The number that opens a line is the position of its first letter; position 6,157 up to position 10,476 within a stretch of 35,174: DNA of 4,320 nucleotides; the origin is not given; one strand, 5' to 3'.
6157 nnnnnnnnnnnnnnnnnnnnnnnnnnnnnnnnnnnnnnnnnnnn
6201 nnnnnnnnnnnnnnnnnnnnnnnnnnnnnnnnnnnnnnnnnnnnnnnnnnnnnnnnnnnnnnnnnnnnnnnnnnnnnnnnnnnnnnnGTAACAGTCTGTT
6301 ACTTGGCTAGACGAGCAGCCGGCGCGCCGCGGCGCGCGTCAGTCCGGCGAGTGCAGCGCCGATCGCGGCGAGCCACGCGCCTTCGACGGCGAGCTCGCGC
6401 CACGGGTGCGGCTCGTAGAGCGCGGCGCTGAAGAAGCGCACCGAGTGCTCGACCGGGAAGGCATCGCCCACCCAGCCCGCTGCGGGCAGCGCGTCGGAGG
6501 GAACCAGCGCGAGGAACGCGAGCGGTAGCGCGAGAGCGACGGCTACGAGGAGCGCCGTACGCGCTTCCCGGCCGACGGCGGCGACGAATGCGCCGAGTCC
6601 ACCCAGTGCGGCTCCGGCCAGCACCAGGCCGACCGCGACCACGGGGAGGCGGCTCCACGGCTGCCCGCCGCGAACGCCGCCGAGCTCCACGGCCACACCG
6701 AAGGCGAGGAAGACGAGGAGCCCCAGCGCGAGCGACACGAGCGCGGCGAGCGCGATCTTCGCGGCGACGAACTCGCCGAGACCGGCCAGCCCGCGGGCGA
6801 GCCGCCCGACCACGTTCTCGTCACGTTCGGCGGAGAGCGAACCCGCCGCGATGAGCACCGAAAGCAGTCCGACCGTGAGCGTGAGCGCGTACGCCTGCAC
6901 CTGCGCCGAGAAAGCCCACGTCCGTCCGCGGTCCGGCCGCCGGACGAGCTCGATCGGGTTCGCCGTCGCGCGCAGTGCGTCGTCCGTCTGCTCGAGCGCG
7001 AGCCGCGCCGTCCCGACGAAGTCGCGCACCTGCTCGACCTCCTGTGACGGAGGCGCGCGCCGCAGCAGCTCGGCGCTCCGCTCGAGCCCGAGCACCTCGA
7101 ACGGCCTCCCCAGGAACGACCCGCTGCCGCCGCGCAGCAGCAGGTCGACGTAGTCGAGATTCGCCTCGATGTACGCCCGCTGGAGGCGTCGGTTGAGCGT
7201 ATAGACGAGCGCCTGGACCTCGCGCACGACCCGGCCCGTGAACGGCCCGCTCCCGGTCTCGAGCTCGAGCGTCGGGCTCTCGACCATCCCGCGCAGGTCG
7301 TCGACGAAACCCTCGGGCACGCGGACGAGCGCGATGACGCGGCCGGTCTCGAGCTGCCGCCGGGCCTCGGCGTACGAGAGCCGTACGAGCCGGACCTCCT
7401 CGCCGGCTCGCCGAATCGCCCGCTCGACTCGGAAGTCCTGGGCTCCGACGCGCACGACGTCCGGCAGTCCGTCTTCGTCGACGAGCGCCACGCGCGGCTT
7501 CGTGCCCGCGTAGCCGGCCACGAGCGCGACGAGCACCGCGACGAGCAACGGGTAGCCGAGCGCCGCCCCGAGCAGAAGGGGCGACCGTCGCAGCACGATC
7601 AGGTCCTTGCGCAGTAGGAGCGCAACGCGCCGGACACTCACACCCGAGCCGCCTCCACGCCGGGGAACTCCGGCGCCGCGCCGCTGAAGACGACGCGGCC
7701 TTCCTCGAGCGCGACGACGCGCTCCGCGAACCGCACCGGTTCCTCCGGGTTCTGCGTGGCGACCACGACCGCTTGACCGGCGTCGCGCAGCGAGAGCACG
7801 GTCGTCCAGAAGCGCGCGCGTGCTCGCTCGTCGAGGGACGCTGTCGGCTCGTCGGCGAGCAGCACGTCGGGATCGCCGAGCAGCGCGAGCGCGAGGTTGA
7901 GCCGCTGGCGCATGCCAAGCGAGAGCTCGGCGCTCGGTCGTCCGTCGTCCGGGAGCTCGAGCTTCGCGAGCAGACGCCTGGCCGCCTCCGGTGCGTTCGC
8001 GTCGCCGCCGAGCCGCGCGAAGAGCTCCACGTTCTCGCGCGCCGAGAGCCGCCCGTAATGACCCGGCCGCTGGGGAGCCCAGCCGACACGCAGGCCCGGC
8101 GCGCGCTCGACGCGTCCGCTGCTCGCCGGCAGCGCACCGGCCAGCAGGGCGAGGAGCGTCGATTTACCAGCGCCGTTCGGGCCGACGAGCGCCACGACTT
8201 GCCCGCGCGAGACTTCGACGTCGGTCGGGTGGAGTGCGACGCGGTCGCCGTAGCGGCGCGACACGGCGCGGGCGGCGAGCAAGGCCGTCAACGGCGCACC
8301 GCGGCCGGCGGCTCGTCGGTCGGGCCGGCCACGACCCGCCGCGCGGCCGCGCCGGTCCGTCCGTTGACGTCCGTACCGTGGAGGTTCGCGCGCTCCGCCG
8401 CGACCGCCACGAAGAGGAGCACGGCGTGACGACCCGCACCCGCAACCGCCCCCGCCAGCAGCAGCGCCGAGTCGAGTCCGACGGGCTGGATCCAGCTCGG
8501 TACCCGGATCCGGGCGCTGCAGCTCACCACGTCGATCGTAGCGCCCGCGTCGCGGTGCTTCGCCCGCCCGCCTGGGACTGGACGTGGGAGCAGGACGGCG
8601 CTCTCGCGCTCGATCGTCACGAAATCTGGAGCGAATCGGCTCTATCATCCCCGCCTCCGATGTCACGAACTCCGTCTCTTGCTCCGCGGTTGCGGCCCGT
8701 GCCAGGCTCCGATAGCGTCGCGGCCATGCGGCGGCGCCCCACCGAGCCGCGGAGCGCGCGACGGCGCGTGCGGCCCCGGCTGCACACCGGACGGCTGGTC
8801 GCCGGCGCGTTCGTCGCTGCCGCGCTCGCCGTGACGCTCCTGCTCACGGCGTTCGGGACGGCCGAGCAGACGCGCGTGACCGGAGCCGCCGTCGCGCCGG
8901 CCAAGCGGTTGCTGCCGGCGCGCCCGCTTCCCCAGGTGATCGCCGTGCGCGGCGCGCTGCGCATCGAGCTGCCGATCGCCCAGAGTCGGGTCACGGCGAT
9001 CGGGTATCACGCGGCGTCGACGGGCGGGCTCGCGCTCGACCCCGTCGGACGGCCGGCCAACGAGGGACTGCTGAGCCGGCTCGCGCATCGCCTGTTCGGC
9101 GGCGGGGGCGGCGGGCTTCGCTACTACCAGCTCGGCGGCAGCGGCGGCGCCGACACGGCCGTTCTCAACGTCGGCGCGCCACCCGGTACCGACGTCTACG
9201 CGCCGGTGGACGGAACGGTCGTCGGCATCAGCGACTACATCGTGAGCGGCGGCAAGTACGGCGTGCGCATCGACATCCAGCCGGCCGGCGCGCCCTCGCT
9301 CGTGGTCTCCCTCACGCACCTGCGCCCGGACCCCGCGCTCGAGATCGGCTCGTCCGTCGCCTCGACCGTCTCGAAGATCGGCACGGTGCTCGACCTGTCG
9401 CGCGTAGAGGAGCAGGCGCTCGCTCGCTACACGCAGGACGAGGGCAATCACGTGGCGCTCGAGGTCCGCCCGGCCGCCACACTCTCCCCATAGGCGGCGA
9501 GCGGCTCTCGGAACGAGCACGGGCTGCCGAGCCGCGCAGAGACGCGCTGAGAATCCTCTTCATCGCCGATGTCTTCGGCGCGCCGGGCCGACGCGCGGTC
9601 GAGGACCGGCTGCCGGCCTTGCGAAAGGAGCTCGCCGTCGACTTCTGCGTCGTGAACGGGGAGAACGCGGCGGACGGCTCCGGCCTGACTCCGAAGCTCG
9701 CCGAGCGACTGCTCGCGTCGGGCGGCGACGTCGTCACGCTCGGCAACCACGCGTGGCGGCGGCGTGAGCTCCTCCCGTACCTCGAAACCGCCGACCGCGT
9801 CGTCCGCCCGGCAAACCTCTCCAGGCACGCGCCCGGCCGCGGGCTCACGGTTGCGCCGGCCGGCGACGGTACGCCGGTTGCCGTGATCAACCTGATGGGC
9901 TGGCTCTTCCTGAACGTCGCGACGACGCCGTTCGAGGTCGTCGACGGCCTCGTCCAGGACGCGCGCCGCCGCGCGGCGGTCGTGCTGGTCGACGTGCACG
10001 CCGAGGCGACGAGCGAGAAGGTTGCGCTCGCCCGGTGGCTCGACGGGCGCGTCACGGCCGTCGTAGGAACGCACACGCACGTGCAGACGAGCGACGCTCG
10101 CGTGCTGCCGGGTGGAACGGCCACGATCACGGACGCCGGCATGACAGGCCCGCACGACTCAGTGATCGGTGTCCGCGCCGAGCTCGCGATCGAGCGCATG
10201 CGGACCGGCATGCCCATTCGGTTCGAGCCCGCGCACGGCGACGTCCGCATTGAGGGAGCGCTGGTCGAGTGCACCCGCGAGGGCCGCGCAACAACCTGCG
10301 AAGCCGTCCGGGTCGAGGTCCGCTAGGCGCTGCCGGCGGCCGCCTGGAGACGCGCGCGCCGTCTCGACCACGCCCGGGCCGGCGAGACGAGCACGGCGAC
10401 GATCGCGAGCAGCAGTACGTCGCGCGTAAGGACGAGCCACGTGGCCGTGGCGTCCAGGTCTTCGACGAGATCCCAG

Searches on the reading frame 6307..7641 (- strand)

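Call 47: search_protein_families(library=pfam, proteins=[window:6307-7641:-], max_evalue=0.0001)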
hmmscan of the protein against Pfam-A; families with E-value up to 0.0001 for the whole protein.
window:6307-7641:- (444 aa): 3 families
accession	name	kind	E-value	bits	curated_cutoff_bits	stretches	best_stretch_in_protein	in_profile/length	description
PF12698.13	ABC2_membrane_3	-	3.5e-10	40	31.6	1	28-433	8-343/347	ABC-2 family transporter protein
PF01061.29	ABC2_membrane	-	3.1e-09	37.1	26.9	1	252-408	54-210/211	ABC-2 type transporter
PF12679.13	ABC2_membrane_2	-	4.3e-07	29.9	27.2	1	9-377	3-198/283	ABC-2 family transporter protein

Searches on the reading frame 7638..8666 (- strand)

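Call 49: search_protein_families(library=pfam, proteins=[window:7638-8666:-], max_evalue=0.001)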
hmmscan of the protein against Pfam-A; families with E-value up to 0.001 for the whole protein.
window:7638-8666:- (342 aa): 7 families
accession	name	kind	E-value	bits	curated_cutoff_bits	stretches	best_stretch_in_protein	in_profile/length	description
PF00005.33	ABC_tran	-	1.4e-26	94.2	25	1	146-276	2-137/137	ABC transporter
PF13304.12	AAA_21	-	5.4e-12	46.8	27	2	242-308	232-301/304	AAA domain, putative AbiEii toxin, Type IV TA system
PF13191.12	AAA_16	-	2.4e-05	25.3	32.6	1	153-260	22-120/167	AAA ATPase domain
PF13555.12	AAA_29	-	0.00012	22.2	27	1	148-175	15-43/61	P-loop containing region of AAA domain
PF13401.12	AAA_22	-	0.00033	21.4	27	1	154-276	4-95/130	AAA domain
PF02463.25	SMC_N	-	0.00036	20.5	40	0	156-173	25-42/220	RecF/RecN/SMC N terminal domain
PF13476.12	AAA_23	-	0.00061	20.9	27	1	149-183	14-47/201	AAA domain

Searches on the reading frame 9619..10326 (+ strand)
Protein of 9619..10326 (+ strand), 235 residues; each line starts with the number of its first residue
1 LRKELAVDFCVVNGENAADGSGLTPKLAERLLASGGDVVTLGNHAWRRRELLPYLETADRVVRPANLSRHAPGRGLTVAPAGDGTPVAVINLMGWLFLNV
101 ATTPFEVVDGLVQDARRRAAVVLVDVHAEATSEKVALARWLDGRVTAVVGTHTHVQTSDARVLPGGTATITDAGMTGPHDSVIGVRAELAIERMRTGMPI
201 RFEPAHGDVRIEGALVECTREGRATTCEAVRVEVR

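Call 49: search_protein_families(library=pfam, proteins=[window:9619-10326:+], max_evalue=0.001)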
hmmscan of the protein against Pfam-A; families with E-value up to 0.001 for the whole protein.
window:9619-10326:+ (235 aa): 2 families
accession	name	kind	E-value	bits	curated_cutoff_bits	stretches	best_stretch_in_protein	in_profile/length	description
PF13277.11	YmdB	-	1.2e-86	290.5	27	1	2-229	23-252/253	YmdB-like protein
PF00149.33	Metallophos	-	4e-05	24.6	21.5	1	3-155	27-190/191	Calcineurin-like phosphoesterase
